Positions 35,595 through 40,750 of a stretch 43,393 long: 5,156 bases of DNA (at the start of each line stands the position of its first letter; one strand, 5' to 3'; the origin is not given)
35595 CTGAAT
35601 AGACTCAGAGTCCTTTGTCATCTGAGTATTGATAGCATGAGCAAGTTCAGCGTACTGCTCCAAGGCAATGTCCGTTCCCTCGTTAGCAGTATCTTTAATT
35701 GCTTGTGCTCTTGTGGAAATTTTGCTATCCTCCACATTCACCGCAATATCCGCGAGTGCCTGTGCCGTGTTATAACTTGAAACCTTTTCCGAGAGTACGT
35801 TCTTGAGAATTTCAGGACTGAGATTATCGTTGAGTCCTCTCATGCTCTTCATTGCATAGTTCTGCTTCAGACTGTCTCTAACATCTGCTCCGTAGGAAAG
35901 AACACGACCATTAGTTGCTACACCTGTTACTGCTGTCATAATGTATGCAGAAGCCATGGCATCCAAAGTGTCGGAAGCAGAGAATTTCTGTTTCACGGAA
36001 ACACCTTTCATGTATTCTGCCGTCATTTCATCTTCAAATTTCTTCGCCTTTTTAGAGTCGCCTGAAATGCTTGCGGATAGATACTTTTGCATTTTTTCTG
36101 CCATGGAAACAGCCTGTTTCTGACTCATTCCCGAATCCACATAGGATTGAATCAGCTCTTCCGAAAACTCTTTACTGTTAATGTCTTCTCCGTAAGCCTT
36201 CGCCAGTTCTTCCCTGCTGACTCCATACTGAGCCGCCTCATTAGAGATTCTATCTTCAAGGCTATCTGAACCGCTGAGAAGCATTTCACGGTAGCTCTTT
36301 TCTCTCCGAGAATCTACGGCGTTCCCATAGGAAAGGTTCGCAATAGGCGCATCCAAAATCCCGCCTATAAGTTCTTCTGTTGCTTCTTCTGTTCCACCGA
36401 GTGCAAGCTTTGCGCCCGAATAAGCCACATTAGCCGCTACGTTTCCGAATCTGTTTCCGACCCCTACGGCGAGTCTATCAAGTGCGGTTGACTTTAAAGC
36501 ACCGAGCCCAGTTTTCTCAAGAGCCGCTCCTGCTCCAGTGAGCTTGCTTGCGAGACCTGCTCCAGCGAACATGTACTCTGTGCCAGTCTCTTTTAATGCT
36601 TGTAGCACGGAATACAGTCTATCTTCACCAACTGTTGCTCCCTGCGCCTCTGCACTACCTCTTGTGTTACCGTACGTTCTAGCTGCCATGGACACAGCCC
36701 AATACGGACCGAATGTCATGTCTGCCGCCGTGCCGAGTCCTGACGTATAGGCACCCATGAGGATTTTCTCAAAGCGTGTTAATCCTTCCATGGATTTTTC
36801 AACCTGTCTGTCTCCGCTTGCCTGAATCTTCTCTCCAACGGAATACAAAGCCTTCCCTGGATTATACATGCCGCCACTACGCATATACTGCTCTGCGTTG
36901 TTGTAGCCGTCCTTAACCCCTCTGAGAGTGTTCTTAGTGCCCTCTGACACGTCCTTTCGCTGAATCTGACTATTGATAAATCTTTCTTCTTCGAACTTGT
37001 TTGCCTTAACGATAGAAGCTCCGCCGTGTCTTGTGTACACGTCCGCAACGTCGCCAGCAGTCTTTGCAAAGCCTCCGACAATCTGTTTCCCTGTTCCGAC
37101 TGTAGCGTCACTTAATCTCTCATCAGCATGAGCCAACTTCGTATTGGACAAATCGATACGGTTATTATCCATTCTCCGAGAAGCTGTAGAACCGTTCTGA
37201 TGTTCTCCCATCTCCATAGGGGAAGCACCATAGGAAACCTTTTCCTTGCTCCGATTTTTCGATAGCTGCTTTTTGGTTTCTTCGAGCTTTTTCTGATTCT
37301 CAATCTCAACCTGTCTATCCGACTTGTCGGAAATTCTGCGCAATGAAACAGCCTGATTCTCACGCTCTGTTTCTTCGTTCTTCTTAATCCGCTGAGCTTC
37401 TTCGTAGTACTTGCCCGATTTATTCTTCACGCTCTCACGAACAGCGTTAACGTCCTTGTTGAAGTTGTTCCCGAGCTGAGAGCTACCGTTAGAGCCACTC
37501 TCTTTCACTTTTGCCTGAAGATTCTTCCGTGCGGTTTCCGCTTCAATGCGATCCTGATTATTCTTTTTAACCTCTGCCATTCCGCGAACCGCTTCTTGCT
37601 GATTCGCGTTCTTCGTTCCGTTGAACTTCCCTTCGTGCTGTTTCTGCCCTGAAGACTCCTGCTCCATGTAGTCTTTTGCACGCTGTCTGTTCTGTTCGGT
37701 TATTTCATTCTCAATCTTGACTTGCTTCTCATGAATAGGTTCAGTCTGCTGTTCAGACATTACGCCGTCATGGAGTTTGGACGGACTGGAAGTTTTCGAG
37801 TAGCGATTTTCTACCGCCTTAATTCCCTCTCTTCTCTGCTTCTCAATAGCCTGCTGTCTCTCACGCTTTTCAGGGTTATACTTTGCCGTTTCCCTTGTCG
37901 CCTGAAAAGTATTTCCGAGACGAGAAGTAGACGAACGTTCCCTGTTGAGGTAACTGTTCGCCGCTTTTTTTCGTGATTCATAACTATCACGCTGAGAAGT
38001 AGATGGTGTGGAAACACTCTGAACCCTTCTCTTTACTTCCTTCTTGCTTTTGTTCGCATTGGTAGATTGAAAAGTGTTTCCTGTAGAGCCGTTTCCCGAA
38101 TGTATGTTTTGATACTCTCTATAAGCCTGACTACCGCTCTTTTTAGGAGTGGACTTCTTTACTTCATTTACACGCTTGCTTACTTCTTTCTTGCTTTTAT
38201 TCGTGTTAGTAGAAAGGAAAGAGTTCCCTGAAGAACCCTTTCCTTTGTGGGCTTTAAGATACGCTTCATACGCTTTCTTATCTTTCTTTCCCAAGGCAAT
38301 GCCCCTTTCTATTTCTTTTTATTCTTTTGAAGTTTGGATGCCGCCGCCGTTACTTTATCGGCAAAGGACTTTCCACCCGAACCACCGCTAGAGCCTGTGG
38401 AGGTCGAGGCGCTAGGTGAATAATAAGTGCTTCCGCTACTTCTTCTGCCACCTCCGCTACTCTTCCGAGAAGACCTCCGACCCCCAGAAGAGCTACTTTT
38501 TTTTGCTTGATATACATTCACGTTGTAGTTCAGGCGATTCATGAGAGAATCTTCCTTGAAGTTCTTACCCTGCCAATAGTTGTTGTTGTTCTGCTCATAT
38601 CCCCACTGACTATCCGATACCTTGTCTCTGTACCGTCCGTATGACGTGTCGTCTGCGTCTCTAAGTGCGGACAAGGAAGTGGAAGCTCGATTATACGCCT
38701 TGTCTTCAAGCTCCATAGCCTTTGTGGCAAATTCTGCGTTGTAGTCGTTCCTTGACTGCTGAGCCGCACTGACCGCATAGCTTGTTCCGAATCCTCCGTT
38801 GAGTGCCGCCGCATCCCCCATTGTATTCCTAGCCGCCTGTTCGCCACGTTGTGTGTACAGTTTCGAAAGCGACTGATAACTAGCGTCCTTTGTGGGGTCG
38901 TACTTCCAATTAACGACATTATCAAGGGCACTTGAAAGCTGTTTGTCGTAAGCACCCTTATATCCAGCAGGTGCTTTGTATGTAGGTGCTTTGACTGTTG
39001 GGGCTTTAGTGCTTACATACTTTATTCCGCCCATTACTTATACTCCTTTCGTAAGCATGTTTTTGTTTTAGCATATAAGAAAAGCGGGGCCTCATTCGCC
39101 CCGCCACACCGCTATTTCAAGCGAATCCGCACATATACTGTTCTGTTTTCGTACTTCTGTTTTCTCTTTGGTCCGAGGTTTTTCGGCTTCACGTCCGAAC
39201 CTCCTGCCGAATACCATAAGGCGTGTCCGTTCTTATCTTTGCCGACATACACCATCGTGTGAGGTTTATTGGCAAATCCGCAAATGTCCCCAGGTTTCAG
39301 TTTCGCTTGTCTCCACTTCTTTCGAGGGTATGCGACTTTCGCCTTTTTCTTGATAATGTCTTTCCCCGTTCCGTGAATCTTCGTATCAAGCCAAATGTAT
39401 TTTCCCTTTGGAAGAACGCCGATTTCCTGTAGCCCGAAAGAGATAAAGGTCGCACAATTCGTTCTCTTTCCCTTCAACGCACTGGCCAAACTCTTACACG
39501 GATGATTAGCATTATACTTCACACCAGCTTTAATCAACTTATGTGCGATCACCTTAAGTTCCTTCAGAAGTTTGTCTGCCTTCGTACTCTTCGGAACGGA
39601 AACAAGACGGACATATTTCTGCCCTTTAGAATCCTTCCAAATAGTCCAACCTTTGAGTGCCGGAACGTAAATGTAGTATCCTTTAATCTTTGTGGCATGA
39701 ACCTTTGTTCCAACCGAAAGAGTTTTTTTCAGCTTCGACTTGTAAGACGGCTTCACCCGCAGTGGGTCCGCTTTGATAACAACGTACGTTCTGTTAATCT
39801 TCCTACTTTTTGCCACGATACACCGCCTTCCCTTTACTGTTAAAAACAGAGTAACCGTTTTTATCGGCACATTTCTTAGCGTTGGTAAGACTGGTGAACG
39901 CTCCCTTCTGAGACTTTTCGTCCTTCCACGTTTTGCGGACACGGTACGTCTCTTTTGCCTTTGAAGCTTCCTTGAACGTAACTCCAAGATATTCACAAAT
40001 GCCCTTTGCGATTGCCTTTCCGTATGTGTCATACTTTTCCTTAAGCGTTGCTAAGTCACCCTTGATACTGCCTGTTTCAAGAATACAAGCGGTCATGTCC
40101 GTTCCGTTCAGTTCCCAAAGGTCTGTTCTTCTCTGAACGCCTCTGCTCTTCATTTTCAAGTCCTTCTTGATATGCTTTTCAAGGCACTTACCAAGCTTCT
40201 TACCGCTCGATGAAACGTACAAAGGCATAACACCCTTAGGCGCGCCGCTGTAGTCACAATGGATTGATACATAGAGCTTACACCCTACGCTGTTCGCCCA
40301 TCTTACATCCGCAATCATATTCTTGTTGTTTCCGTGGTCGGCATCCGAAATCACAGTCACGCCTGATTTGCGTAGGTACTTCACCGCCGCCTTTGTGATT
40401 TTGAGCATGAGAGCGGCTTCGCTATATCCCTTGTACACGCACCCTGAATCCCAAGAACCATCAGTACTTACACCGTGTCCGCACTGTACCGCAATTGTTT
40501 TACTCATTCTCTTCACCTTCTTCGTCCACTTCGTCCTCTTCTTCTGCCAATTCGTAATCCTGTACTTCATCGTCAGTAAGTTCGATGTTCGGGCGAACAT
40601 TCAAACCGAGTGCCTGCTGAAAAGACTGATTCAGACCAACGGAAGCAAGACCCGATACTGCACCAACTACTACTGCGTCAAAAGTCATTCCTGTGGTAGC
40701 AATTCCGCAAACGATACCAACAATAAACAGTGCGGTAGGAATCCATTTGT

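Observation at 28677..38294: Giant 3,205-aa ORF (22% of the genome): zincin HExxH module, M23 peptidase tail and long stretches with no assignable function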

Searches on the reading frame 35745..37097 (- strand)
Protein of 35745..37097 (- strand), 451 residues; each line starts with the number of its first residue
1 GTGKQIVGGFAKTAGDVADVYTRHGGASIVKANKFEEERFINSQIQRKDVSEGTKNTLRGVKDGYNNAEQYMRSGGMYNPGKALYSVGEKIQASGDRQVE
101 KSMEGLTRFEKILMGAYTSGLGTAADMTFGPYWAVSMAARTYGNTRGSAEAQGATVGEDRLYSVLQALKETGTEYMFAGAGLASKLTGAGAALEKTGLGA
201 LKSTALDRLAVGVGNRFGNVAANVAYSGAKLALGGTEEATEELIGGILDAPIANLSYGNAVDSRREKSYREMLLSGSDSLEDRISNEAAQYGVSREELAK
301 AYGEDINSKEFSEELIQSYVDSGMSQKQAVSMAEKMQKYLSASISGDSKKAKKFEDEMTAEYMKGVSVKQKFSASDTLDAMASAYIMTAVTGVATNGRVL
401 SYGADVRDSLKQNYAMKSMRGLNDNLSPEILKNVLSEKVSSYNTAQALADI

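Call 24: search_protein_families(library=pfam, proteins=[window:35745-37097:-], max_evalue=1)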
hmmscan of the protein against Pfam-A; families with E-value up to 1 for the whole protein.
window:35745-37097:- (451 aa): 1 family
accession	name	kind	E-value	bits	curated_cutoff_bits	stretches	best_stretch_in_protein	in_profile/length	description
PF06046.19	Sec6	-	0.012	14.6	29.7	1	309-387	429-503/537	Exocyst complex component Sec6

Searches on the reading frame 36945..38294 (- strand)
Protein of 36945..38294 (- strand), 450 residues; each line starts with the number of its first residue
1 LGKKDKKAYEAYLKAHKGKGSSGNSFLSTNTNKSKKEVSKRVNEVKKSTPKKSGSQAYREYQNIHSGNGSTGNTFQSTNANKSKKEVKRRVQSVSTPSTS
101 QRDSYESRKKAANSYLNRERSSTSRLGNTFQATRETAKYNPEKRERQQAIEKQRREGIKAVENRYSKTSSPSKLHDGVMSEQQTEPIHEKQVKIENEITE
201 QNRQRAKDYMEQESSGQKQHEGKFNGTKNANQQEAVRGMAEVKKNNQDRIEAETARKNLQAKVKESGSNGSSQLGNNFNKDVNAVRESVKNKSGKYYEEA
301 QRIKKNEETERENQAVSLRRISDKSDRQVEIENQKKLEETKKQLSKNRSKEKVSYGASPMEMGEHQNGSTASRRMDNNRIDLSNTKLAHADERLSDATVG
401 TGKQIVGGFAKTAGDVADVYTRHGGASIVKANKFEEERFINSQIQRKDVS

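Call 24: search_protein_families(library=pfam, proteins=[window:36945-38294:-], max_evalue=1)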
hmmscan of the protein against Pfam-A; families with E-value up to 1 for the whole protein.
window:36945-38294:- (450 aa): 1 family
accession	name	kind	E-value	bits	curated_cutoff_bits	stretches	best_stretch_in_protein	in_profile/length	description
PF21227.3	Myb_DNA-binding_7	-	0.14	12.5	27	0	13-43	10-43/49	Myb-like DNA-binding domain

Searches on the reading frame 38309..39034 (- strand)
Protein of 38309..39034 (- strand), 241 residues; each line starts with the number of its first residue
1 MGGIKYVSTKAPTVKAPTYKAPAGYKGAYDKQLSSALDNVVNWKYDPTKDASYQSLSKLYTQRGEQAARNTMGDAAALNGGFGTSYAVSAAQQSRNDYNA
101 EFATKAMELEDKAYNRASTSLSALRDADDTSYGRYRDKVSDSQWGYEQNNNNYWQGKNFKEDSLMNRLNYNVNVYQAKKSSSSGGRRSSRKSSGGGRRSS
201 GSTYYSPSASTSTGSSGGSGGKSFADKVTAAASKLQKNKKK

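Call 11: search_protein_families(library=phrogs, proteins=[window:38309-39034:-], max_evalue=0.001)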
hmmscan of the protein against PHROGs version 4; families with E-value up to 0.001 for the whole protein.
window:38309-39034:- (241 aa): 0 families

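Call 70: search_protein_families(library=pfam, proteins=[window:38309-39034:-], max_evalue=0.01)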
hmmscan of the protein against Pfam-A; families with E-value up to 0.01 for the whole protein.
window:38309-39034:- (241 aa): 0 families

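Call 79: search_solved_structures(query=window:38309-39034:-, max_evalue=1)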
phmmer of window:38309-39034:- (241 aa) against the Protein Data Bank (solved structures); distinct sequences matched with E-value up to 1: 4.
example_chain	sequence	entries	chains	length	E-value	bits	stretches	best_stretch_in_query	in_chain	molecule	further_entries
4m8n_E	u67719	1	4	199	0.15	15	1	124-202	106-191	Ras-related protein Rap-1b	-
1e4w_H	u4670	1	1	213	0.31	14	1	93-145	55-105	TAB2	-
1e4x_H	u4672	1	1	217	0.32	14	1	93-145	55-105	TAB2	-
1e4x_I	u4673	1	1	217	0.32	14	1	93-145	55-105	TAB2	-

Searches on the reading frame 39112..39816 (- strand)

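Call 70: search_protein_families(library=pfam, proteins=[window:39112-39816:-], max_evalue=0.01)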
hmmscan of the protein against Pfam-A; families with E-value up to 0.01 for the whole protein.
window:39112-39816:- (234 aa): 1 family
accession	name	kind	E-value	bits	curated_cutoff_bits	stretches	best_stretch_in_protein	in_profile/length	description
PF12671.13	Amidase_6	-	0.0029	18.2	23.2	0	156-199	86-134/163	Putative amidase domain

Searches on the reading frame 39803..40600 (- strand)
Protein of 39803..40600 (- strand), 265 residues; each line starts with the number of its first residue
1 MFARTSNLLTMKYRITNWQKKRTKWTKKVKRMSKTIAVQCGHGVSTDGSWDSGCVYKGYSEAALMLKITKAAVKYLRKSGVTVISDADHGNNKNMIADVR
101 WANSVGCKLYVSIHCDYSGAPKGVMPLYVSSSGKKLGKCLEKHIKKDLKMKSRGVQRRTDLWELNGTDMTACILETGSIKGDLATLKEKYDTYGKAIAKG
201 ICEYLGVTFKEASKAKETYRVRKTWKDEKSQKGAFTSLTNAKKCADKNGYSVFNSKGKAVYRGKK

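Call 11: search_protein_families(library=phrogs, proteins=[window:39803-40600:-], max_evalue=0.001)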
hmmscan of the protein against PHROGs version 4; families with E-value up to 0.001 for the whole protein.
window:39803-40600:- (265 aa): 3 families
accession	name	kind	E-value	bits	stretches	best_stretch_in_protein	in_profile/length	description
phrog_435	-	lysis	7.2e-43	148.4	1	19-215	98-295/556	endolysin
phrog_489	-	lysis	5.1e-18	66.1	1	19-239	149-378/459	endolysin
phrog_2742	-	lysis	2.7e-17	64.2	1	34-222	2-198/318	endolysin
